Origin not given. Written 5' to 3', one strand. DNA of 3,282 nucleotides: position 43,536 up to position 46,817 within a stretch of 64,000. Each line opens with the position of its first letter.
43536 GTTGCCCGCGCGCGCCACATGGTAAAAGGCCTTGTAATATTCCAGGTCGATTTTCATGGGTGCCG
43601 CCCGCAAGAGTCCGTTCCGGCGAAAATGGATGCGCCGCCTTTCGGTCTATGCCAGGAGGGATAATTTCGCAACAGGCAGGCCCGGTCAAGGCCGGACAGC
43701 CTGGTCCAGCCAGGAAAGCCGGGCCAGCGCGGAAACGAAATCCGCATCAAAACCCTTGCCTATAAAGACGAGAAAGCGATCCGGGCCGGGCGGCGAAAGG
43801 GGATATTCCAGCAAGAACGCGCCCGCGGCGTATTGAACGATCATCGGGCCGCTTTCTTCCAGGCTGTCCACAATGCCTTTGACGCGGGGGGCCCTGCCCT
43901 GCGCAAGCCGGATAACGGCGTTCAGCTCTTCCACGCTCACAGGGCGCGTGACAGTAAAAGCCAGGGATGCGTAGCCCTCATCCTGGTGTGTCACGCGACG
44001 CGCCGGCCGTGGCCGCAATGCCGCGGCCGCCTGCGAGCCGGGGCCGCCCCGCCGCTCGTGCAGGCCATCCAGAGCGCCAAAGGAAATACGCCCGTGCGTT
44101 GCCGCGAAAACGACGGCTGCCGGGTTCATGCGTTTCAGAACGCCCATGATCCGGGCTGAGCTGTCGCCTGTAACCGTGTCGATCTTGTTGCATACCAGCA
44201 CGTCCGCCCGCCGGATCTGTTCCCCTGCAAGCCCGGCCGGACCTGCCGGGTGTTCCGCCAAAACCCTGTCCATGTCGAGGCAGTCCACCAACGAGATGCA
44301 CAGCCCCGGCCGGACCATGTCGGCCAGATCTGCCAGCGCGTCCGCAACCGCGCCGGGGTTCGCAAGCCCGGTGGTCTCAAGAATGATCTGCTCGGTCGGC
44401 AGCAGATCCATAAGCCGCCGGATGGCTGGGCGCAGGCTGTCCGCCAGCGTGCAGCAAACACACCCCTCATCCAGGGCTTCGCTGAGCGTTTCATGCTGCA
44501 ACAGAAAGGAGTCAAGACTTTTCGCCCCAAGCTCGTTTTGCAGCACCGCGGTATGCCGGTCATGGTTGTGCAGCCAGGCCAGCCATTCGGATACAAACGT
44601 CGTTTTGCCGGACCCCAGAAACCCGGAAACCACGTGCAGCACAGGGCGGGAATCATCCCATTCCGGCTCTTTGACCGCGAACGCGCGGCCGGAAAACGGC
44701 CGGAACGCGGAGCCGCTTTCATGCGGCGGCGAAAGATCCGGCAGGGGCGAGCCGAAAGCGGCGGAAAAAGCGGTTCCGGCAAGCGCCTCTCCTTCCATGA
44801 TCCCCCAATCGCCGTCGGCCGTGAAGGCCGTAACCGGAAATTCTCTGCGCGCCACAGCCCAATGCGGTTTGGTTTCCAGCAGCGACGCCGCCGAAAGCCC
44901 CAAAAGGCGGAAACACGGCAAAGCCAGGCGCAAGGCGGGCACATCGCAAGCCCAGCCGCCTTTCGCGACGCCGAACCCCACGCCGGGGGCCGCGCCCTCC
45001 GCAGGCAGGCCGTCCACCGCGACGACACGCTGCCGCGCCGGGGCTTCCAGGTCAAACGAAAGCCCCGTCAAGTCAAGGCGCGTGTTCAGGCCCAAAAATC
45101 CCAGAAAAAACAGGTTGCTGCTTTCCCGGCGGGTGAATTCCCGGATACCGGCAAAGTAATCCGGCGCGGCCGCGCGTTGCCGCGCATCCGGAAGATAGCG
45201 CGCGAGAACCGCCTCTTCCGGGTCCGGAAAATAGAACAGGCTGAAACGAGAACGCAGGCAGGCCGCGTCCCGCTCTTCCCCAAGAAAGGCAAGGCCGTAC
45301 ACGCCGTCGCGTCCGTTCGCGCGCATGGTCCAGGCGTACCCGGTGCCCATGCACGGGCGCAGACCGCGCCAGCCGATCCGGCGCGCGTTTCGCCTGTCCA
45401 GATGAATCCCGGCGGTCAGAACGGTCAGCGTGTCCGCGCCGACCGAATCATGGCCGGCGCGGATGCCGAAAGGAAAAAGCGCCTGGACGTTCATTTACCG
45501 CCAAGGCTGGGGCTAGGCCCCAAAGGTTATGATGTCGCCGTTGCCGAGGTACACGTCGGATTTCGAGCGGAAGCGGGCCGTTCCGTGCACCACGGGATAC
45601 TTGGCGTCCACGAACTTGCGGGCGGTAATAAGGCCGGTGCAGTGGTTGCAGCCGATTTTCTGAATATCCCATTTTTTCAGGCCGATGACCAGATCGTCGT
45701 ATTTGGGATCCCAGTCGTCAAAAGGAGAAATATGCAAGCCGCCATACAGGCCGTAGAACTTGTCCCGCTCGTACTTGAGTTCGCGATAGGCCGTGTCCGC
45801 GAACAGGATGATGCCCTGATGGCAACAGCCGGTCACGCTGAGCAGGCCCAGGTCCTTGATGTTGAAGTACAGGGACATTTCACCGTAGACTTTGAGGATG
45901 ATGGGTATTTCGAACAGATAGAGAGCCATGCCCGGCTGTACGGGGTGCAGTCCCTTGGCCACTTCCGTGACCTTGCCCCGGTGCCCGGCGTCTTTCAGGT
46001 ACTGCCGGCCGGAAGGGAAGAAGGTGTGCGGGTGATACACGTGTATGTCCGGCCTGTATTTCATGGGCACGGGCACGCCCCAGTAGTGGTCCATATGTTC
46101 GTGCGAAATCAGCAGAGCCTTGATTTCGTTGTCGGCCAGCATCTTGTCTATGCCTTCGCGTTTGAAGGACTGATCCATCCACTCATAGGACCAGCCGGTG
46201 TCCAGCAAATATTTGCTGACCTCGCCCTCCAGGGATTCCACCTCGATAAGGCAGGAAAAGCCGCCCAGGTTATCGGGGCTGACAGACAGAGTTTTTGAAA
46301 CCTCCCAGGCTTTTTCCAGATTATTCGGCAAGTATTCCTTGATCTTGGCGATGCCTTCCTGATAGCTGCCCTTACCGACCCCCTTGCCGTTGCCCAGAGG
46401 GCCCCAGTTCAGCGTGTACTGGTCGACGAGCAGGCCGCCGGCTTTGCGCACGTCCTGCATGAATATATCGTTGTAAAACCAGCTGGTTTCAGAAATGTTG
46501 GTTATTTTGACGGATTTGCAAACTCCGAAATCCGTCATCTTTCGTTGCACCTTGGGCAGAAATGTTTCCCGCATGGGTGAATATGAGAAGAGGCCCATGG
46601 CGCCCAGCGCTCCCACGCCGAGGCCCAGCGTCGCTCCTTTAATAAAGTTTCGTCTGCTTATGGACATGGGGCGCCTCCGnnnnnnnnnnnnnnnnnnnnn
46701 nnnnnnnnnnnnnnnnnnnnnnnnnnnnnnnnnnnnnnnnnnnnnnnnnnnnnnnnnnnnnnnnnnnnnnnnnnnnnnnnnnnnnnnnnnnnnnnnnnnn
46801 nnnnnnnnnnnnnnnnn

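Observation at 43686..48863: GntR-regulated cluster: Trp-rich polytopic membrane protein, Tat-exported MBL hydrolase and a CobW-family GTPase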

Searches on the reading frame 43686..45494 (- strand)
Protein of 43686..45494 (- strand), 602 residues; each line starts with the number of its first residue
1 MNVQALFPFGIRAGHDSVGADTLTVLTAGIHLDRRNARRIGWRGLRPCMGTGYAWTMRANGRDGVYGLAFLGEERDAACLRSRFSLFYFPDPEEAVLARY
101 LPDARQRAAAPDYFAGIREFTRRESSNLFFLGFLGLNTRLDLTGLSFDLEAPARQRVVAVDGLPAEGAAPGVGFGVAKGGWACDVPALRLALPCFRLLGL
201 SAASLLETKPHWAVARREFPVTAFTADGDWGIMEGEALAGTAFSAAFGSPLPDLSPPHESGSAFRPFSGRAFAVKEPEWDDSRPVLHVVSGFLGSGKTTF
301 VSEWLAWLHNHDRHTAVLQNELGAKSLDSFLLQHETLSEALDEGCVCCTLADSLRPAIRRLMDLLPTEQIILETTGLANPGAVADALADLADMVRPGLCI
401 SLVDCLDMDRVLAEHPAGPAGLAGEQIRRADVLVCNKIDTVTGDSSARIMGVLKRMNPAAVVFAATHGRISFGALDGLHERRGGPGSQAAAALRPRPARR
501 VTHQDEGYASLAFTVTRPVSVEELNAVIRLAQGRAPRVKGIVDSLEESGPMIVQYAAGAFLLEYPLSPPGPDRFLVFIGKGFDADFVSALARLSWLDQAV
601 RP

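Call 3: search_protein_families(library=pfam, proteins=[window:43686-45494:-], max_evalue=0.01)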
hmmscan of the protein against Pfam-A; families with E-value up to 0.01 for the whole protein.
window:43686-45494:- (602 aa): 2 families
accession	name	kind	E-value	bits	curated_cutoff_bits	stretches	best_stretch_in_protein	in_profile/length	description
PF02492.25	cobW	-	2.8e-33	115.5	20.7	1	287-462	3-178/180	CobW/HypB/UreG, nucleotide-binding domain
PF07683.19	CobW_C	-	2.9e-08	33.9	22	1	509-588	2-87/94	Cobalamin synthesis protein cobW C-terminal domain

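Call 4: search_protein_families(library=ncbifam, proteins=[window:43686-45494:-], max_evalue=0.01)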
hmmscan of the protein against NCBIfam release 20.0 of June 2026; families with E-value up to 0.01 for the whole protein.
window:43686-45494:- (602 aa): 5 families
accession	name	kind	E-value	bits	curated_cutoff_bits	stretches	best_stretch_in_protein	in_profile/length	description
NF008578.0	PRK11537.1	equivalog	4.1e-22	78.8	361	1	288-528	8-244/318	GTPase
NF038288.1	chaper_GTP_ZigA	equivalog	8.4e-22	77.6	600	2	287-387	4-110/390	zinc metallochaperone GTPase ZigA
TIGR02475.1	CobW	equivalog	2.1e-20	72.9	332.1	1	287-386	7-112/342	cobalamin biosynthesis protein CobW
NF041053.1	CobW_rel_Se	equivalog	1.8e-15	57.1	180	1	288-459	5-175/195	CobW-related selenoprotein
NF047431.1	hiber_recruit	equivalog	4.5e-09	35.7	375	1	420-526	169-272/402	ribosome hibernation factor-recruiting GTPase MRF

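Call 11: search_solved_structures(query=window:43686-45494:-, max_evalue=0.01)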
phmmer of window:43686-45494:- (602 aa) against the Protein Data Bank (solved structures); distinct sequences matched with E-value up to 0.01: 2.
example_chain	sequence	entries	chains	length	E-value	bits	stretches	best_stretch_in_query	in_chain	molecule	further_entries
1nij_A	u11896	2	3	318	3.5e-19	71.9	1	287-529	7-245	Hypothetical protein yjiA | Uncharacterized GTP-binding protein YjiA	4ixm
4ixn_A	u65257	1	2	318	2.9e-16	62.3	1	287-529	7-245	Uncharacterized GTP-binding protein YjiA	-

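Call 42: find_homologous_proteins(query=window:43686-45494:-, max_evalue=1e-30)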
Query window:43686-45494:- (602 aa): 465 proteins with E <= 1e-30 among 8000 candidates; the best 120 are listed.
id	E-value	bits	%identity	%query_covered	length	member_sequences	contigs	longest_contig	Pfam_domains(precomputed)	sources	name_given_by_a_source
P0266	0.0e+0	1366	100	100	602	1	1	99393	PF02492.26,PF07683.20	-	-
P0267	1.0e-294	997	75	100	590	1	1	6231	PF02492.26,PF07683.20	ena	-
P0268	2.5e-291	986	74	99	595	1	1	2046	PF02492.26,PF07683.20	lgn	-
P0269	2.0e-282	956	73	99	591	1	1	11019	PF02492.26,PF07683.20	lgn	-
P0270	3.5e-279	946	73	99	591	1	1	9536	PF02492.26,PF07683.20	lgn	-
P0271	8.3e-276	934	72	100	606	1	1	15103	PF02492.26,PF07683.20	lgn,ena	-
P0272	5.7e-261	885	68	99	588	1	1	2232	PF02492.26,PF07683.20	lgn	-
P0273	9.0e-249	845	67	99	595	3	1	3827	PF02492.26,PF07683.20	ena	-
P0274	6.1e-248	842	65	100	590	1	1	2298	PF02492.26,PF07683.20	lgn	-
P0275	2.2e-243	827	65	99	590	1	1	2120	PF02492.26,PF07683.20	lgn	-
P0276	1.9e-242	824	63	99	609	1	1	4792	PF02492.26,PF07683.20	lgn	-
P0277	9.3e-241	819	63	100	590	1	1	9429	PF02492.26,PF07683.20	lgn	-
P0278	3.1e-237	807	65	98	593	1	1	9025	PF02492.26,PF07683.20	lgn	-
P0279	1.7e-233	795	63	98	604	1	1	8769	PF02492.26,PF07683.20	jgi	jgi:G3E family GTPase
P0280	4.3e-225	767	61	98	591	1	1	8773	PF02492.26,PF07683.20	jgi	jgi:G3E family GTPase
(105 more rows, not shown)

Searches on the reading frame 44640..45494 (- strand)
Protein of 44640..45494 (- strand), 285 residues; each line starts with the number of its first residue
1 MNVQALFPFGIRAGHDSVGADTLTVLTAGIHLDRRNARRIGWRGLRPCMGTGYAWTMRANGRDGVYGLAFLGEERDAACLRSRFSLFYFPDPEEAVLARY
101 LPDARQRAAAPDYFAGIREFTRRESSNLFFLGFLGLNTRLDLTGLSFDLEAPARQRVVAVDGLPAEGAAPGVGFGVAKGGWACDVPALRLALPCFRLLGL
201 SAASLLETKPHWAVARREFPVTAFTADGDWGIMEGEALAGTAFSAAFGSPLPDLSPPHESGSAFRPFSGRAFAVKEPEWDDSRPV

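Call 20: search_protein_families(library=pfam, proteins=[window:44640-45494:-], max_evalue=10)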
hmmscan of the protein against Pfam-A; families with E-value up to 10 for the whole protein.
window:44640-45494:- (285 aa): 0 families

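Call 40: find_homologous_proteins(query=window:44640-45494:-, max_evalue=0.001)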
Query window:44640-45494:-: 7192 candidates shared short words with the query, none scored E <= 0.001.

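Call 52: predict_structure(alignment_id=A3)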
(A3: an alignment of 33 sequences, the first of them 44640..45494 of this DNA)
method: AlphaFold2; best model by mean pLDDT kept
length: 285 residues; sequences in the alignment: 33
mean_pLDDT: 89.5   pTM: 0.87
mean pLDDT of the five models: 89.5, 88.7, 87.8, 87.7, 87.3
residues with pLDDT >= 90: 206; 70-90: 54; 50-70: 23; < 50: 2
segments of 3 or more residues with pLDDT < 50: none
pLDDT, mean of each block of 10 residues (from residue 1): 91 90 91 88 89 92 96 94 97 96 94 93 86 96 96 96 76 77 96 96 95 94 91 94 96 64 81 75 62
secondary structure, 60 per line:
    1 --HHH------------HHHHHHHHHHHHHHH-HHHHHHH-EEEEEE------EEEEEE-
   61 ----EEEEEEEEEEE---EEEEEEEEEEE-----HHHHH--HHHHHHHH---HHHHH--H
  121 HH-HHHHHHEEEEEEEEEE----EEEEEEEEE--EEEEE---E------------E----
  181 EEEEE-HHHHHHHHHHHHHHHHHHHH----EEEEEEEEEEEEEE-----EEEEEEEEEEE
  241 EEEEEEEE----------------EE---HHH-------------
elements in order: H18-32 H34-40 E42-47 E54-59 E65-75 E79-89 H95-99 H102-109 H113-117 H124-129 E130-139 E144-152 E155-159 E181-185 H187-206 E211-224 E230-248

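Call 54: fold_search(model_id=the predicted structure, library=pdb)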
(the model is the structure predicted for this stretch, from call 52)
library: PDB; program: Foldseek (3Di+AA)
matches with E <= 10: 448; with E <= 0.001: 0
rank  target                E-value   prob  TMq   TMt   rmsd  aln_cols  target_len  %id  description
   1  6qnt_C                2.8e-02  0.11  0.14  0.19  20.8       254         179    8  Human Adenovirus type 3 fiber knob in complex with one copy of Desmoglein-2 (released 2019-03-27)
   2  7xvj_D                3.5e-02  0.10  0.15  0.12  18.2       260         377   12  Crystal structure of CdpNPT in complex with harmol (released 2023-04-05)
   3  6qnt_A                3.9e-02  0.10  0.12  0.18  20.5       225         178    8  Human Adenovirus type 3 fiber knob in complex with one copy of Desmoglein-2 (released 2019-03-27)
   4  3w40_A                8.7e-02  0.07  0.13  0.15  16.1       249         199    8  Crystal structure of RsbX in complex with magnesium in space group P1 (released 2014-01-22)
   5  2vgr_B                1.0e-01  0.08  0.15  0.17  15.7       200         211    9  Structure of the WT-Phycoerythrobilin Synthase PebS from the Cyanophage P-SSM2 in Complex with the bound Substrate Bil (released 2008-08-05)
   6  2vck_A                1.0e-01  0.07  0.14  0.16  15.4       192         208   10  Structure of Phycoerythrobilin Synthase PebS from the Cyanophage P-SSM2 in Complex with the bound Substrate Biliverdin (released 2008-08-05)
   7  2x9j_A                1.2e-01  0.08  0.15  0.18  15.6       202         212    9  Structure of the Mutant D206N of Phycoerythrobilin Synthase PebS from the Cyanophage P-SSM2 in complex with bound subs (released 2010-11-17)
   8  3wiq_A                1.5e-01  0.06  0.11  0.06  18.7       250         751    6  Crystal structure of kojibiose phosphorylase complexed with kojibiose (released 2014-02-05)
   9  4c47_A                1.7e-01  0.08  0.15  0.20  19.6       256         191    8  Salmonella enterica trimeric lipoprotein SadB (released 2014-01-08)
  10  3mwx_A                1.8e-01  0.03  0.11  0.10  18.9       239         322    9  Crystal structure of a putative galactose mutarotase (BSU18360) from BACILLUS SUBTILIS at 1.45 A resolution (released 2010-07-07)
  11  3h7y_B                2.1e-01  0.03  0.13  0.15  19.5       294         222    6  Crystal structure of BacB, an enzyme involved in Bacilysin synthesis, in tetragonal form (released 2009-09-22)
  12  4c47_C                2.2e-01  0.28  0.15  0.21  14.7        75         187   11  Salmonella enterica trimeric lipoprotein SadB (released 2014-01-08)
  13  6woo_P                2.2e-01  0.14  0.13  0.18  15.0        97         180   16  CryoEM structure of yeast 80S ribosome with Met-tRNAiMet, eIF5B, and GDP (released 2020-09-23)
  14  4c47_B                2.3e-01  0.30  0.15  0.21  14.2        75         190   11  Salmonella enterica trimeric lipoprotein SadB (released 2014-01-08)
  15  5it7_PP               2.6e-01  0.13  0.13  0.19  15.4        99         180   18  Structure of the Kluyveromyces lactis 80S ribosome in complex with the cricket paralysis virus IRES and eEF2 (released 2016-05-18)
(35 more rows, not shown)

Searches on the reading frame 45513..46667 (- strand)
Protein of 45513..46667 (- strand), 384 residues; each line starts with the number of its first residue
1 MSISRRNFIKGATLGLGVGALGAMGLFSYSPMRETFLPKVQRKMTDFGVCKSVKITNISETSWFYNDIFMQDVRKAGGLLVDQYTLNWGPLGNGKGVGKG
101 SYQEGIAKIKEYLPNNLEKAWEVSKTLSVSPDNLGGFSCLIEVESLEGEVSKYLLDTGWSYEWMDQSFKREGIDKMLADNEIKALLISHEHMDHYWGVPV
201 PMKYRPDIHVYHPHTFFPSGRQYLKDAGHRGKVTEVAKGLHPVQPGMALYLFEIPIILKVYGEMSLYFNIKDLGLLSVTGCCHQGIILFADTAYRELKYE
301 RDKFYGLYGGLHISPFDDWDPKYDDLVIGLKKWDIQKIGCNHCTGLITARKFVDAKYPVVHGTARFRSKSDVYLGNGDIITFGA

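Call 3: search_protein_families(library=pfam, proteins=[window:45513-46667:-], max_evalue=0.01)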
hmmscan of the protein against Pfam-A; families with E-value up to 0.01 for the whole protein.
window:45513-46667:- (384 aa): 2 families
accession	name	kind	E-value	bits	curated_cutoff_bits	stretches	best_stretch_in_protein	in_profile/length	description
PF00753.33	Lactamase_B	-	3.9e-07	30.6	22.7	1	151-234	16-96/196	Metallo-beta-lactamase superfamily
PF12706.13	Lactamase_B_2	-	9.9e-05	22.5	27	1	153-213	3-63/200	Beta-lactamase superfamily domain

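Call 4: search_protein_families(library=ncbifam, proteins=[window:45513-46667:-], max_evalue=0.01)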
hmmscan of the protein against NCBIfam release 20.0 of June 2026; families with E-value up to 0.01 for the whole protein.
window:45513-46667:- (384 aa): 2 families
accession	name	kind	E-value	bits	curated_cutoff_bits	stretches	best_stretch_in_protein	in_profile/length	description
TIGR01409.1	TAT_signal_seq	domain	0.00017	21.8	16.7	1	3-23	1-21/29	twin-arginine translocation signal domain-containing protein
TIGR03675.1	arCOG00543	equivalog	0.0048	15.2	580.2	1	146-211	193-258/631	beta-CASP ribonuclease aCPSF1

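Call 9: search_solved_structures(query=window:45513-46667:-, max_evalue=1, show_alignments=2)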
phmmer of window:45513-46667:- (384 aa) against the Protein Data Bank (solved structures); distinct sequences matched with E-value up to 1: 5.
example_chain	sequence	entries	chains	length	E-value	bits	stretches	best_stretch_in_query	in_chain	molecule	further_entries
7dck_A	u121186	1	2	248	6e-13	51.7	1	133-350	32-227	Lactamase_B domain-containing protein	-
2p4z_A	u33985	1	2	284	2.6e-07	33.2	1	272-346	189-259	Metal-dependent hydrolases of the beta-lactamase superfamily II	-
7wnt_A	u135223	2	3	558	0.17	14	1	180-211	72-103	Ribonuclease J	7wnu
6rz0_A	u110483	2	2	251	0.54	12.3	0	181-226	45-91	Hydroxyacylglutathione hydrolase GloB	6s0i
5a0t_A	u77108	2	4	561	0.8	11.8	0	180-212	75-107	RIBONUCLEASE J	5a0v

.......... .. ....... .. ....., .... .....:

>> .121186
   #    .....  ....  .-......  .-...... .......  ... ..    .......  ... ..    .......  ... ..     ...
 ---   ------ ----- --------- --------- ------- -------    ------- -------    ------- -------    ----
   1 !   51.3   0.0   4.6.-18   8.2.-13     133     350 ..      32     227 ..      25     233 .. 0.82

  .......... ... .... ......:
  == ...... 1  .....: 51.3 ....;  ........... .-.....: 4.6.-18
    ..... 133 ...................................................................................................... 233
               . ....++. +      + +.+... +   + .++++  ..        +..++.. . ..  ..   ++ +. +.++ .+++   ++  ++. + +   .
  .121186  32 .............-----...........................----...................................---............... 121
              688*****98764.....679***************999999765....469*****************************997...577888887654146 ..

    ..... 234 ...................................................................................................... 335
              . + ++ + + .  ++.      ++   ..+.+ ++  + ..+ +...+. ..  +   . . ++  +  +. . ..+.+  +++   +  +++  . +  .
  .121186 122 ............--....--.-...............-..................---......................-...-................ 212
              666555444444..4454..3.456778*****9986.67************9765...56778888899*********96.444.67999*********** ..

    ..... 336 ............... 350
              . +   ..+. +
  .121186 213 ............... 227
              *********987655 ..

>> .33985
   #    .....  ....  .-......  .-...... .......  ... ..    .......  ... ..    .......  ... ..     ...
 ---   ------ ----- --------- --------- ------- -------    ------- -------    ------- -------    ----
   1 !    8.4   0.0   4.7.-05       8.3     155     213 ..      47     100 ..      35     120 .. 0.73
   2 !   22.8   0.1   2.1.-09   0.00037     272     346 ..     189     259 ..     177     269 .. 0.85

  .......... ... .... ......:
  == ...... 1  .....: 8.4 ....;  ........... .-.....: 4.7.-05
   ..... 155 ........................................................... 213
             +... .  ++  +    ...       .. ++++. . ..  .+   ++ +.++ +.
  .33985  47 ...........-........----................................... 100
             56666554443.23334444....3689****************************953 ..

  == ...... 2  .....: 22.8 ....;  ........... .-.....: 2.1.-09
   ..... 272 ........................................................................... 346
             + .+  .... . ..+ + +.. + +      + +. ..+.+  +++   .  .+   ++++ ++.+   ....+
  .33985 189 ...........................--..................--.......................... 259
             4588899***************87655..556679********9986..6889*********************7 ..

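Call 51: search_solved_structures(query=A4, max_evalue=0.01)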
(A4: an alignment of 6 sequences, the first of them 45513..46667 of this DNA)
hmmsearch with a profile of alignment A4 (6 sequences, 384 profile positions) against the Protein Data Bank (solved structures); distinct sequences matched with E-value up to 0.01: 5.
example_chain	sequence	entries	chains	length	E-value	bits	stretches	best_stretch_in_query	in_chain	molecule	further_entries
7dck_A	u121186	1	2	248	1.1e-17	67.3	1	135-351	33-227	Lactamase_B domain-containing protein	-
2p4z_A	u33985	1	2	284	5.8e-13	51.8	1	180-347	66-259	Metal-dependent hydrolases of the beta-lactamase superfamily II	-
3h3e_A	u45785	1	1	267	3.6e-05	26.1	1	264-348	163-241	uncharacterized protein Tm1679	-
2qed_A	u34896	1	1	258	0.00037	22.8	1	184-243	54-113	Hydroxyacylglutathione hydrolase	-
6rz0_A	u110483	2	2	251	0.0025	20.1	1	182-229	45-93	Hydroxyacylglutathione hydrolase GloB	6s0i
